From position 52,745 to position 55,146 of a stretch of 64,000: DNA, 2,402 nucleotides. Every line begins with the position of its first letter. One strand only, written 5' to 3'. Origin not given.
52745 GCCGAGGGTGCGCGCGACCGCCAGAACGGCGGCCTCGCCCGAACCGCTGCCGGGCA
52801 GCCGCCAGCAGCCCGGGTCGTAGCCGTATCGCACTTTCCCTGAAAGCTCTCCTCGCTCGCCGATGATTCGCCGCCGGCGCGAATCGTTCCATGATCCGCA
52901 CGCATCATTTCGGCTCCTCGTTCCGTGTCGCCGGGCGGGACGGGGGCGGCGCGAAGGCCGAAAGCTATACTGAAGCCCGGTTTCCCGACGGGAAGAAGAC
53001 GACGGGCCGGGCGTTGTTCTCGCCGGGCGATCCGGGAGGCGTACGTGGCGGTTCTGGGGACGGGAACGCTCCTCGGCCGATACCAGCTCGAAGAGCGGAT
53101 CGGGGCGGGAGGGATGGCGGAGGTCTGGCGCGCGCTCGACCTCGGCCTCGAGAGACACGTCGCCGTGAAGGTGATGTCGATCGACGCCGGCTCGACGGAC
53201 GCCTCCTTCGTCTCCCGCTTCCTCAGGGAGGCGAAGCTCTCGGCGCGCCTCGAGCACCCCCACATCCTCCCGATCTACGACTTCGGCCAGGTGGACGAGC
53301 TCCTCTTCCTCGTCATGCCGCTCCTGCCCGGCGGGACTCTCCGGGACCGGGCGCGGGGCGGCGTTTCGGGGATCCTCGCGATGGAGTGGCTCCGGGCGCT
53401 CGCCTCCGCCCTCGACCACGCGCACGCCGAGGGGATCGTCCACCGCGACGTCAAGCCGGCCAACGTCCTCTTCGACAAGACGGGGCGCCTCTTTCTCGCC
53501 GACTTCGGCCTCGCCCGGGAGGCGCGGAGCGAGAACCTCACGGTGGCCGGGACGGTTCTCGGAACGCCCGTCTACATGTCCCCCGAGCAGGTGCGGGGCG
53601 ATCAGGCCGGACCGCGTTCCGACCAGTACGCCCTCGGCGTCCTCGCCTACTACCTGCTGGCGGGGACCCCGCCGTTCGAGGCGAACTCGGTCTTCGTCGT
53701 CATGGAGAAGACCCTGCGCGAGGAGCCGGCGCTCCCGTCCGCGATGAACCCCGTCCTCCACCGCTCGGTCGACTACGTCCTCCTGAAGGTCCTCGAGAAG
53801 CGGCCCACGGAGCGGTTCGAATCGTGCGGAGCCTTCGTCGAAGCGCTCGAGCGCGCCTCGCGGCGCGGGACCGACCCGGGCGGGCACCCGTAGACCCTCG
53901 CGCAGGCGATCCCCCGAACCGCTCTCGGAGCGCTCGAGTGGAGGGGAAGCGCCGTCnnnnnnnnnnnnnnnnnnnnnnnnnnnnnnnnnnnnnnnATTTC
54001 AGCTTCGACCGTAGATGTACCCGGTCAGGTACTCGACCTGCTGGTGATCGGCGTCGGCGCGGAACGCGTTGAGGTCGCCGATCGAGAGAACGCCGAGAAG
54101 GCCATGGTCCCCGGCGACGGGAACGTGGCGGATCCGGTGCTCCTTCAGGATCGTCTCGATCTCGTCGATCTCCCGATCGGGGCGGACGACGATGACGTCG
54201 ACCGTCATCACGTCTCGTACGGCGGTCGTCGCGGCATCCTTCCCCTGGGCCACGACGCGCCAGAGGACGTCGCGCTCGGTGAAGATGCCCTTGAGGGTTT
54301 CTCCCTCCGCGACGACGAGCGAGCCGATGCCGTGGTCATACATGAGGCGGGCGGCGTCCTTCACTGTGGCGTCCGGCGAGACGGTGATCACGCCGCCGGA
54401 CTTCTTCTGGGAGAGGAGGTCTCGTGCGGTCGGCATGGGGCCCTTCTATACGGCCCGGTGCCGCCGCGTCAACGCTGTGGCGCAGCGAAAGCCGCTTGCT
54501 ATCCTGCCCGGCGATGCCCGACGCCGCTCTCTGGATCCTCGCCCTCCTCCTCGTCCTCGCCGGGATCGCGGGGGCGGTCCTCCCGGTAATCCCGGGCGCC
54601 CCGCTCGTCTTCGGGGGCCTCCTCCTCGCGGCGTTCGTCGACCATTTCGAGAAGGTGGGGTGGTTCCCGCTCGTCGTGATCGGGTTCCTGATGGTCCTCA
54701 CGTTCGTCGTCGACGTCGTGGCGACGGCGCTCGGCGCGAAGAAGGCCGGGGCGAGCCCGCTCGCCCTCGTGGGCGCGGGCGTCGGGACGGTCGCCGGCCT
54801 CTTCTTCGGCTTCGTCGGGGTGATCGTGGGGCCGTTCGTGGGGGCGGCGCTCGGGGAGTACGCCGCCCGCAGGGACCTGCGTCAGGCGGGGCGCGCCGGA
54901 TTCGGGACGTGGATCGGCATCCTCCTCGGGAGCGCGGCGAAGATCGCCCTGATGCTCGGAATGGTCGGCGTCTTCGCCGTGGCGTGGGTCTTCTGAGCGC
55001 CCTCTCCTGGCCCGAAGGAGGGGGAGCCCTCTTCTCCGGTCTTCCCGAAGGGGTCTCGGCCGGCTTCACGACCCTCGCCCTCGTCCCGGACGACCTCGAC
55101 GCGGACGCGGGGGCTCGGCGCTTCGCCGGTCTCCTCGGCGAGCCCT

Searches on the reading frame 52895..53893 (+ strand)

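Call 41: search_protein_families(library=pfam, proteins=[window:52895-53893:+], max_evalue=0.001)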
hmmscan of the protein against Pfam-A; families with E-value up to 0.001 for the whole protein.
window:52895-53893:+ (332 aa): 4 families
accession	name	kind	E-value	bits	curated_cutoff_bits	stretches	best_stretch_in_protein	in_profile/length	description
PF00069.31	Pkinase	-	2.9e-46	158.4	31.7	1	63-309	1-253/263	Protein kinase domain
PF07714.23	PK_Tyr_Ser-Thr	-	1.9e-27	96.6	23.1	1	64-307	2-248/258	Protein tyrosine and serine/threonine kinase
PF01636.29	APH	-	4.2e-06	27.1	23.2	1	162-207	151-197/239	Phosphotransferase enzyme family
PF03109.22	ABC1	-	6.2e-06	26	22.9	1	139-212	145-219/244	ABC1 atypical kinase-like domain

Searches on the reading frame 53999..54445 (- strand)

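Call 41: search_protein_families(library=pfam, proteins=[window:53999-54445:-], max_evalue=0.001)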
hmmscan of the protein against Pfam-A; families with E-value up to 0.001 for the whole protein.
window:53999-54445:- (148 aa): 1 family
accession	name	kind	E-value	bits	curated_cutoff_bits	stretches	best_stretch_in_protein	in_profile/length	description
PF00571.33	CBS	-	1.8e-24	86.2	24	2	19-62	9-53/57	CBS domain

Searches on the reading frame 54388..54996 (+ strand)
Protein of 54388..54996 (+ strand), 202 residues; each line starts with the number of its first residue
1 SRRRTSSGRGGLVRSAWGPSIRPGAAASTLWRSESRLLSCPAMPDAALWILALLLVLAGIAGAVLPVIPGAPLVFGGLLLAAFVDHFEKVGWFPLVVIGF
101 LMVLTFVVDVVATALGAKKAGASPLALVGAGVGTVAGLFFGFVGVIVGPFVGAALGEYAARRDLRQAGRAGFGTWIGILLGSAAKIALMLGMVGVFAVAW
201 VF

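Call 41: search_protein_families(library=pfam, proteins=[window:54388-54996:+], max_evalue=0.001)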
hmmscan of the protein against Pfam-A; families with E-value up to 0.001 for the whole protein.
window:54388-54996:+ (202 aa): 1 family
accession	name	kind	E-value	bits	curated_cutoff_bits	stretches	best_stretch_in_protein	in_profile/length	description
PF04306.18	DUF456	-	1.1e-36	126.6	29.4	1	64-199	1-138/139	Protein of unknown function (DUF456)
